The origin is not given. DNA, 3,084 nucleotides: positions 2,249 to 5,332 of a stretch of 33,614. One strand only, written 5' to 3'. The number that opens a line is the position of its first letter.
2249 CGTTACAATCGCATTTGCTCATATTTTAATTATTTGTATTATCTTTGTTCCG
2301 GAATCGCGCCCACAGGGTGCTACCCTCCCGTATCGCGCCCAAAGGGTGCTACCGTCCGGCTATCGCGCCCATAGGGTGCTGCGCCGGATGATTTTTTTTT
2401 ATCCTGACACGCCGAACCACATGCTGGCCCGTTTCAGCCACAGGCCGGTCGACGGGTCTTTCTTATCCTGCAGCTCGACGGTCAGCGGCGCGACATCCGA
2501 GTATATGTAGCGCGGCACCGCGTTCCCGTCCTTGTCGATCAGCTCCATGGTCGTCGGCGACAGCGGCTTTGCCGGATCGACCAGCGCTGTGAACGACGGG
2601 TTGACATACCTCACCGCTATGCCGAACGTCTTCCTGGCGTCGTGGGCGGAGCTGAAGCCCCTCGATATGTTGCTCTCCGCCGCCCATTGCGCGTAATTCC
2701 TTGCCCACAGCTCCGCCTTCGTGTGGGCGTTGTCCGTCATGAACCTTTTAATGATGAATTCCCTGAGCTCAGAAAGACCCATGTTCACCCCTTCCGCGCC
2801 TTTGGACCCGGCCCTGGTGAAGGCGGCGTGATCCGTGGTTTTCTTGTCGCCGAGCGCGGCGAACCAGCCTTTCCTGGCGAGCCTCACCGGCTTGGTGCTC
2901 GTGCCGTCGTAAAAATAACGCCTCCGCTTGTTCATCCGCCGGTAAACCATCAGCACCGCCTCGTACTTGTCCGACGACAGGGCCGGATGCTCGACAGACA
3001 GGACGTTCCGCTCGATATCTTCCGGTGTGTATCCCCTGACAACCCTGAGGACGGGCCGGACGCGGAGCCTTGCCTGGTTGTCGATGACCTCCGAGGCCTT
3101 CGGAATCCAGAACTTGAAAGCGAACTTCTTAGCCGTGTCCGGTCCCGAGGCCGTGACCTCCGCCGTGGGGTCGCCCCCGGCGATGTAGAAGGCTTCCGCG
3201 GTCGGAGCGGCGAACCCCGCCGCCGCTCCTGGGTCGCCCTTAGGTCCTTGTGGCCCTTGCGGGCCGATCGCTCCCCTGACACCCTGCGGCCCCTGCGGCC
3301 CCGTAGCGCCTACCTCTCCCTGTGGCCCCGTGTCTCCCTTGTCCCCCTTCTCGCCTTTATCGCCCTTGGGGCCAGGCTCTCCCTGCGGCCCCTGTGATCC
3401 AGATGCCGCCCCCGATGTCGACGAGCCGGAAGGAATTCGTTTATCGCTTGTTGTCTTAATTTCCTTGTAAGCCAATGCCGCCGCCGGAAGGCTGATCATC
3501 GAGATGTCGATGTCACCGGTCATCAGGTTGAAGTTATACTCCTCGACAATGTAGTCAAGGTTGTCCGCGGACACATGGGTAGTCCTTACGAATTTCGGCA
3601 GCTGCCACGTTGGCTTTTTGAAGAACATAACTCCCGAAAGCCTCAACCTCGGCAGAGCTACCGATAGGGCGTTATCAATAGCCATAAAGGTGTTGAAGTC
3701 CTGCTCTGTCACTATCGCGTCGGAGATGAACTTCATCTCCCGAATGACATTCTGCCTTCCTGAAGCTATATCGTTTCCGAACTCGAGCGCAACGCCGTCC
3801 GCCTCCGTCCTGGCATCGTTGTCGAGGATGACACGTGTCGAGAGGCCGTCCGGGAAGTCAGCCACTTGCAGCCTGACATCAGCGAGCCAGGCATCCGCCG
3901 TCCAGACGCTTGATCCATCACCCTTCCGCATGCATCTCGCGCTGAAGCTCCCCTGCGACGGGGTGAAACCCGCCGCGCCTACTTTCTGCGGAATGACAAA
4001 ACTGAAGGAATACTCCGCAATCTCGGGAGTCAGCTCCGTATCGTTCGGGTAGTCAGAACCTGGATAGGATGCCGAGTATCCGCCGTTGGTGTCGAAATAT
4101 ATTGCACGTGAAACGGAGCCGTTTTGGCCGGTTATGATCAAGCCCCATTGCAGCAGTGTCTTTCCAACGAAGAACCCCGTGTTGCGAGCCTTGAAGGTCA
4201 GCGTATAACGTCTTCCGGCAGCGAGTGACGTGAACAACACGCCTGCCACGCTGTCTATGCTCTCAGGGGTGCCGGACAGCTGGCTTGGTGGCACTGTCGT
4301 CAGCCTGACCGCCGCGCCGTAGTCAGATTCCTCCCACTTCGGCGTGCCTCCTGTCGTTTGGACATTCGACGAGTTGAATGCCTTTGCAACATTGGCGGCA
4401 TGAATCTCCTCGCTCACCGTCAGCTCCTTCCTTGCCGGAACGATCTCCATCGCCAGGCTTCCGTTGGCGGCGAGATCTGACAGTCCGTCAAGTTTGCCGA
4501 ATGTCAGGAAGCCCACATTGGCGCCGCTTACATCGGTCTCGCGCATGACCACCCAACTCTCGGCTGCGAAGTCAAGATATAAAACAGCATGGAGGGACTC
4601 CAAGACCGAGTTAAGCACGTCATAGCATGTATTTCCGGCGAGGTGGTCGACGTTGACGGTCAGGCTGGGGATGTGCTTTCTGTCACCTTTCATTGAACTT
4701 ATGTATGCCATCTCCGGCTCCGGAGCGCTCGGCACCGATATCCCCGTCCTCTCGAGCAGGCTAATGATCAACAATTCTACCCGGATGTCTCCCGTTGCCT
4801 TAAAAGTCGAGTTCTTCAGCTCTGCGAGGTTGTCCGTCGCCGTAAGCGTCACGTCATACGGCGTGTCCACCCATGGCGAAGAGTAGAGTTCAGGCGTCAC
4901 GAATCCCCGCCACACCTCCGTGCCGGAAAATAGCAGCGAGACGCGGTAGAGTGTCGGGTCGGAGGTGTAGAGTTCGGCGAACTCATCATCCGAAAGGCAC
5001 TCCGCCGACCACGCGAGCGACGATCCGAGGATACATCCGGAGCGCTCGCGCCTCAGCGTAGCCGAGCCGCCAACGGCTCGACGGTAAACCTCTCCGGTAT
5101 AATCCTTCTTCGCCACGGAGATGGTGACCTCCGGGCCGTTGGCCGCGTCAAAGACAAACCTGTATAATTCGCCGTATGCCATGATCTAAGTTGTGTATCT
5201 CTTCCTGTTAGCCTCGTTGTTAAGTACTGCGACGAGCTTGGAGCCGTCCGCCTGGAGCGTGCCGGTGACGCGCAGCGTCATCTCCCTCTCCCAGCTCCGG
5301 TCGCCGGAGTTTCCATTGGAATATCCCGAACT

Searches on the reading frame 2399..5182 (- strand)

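Call 16: search_protein_families(library=phrogs, proteins=[window:2399-5182:-], max_evalue=0.001)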
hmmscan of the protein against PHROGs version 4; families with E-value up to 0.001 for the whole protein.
window:2399-5182:- (927 aa): 28 families (the best 25 are shown)
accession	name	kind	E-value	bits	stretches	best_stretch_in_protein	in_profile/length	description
phrog_366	-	tail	1.8e-17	64.9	1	588-696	308-410/474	tail fiber protein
phrog_5073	-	tail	1.8e-14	54.7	1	593-653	259-331/519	tail fiber protein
phrog_8745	-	tail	2.2e-14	52.8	1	586-661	1392-1496/1803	tail fiber protein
phrog_6320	-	tail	2.9e-14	53.8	1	593-654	138-202/745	tail fiber protein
phrog_819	-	tail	6.5e-14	52.1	1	586-653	517-584/1024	tail protein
phrog_17587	-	tail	8.5e-10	38.7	1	582-652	345-414/641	tail fiber protein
phrog_26654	-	unknown function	2.1e-09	38.2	1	586-678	73-167/360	-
phrog_1658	-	unknown function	1.9e-08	35.4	1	592-654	43-108/239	-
phrog_26246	-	tail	5.4e-08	33.4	1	575-655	78-155/329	tail protein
phrog_33406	-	tail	1e-07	31.7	1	594-655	184-245/651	tail fiber protein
phrog_38806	-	unknown function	1.7e-07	31.9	1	594-653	75-137/285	-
phrog_38766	-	head and packaging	2.1e-07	30.9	1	589-654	103-168/478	virion structural protein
phrog_34255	-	unknown function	4.8e-07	28.9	1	591-669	377-453/1044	-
phrog_32123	-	unknown function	7.3e-07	28.8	1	603-652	220-278/532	-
phrog_29268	-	unknown function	1.3e-06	27.9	1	586-662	406-482/653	-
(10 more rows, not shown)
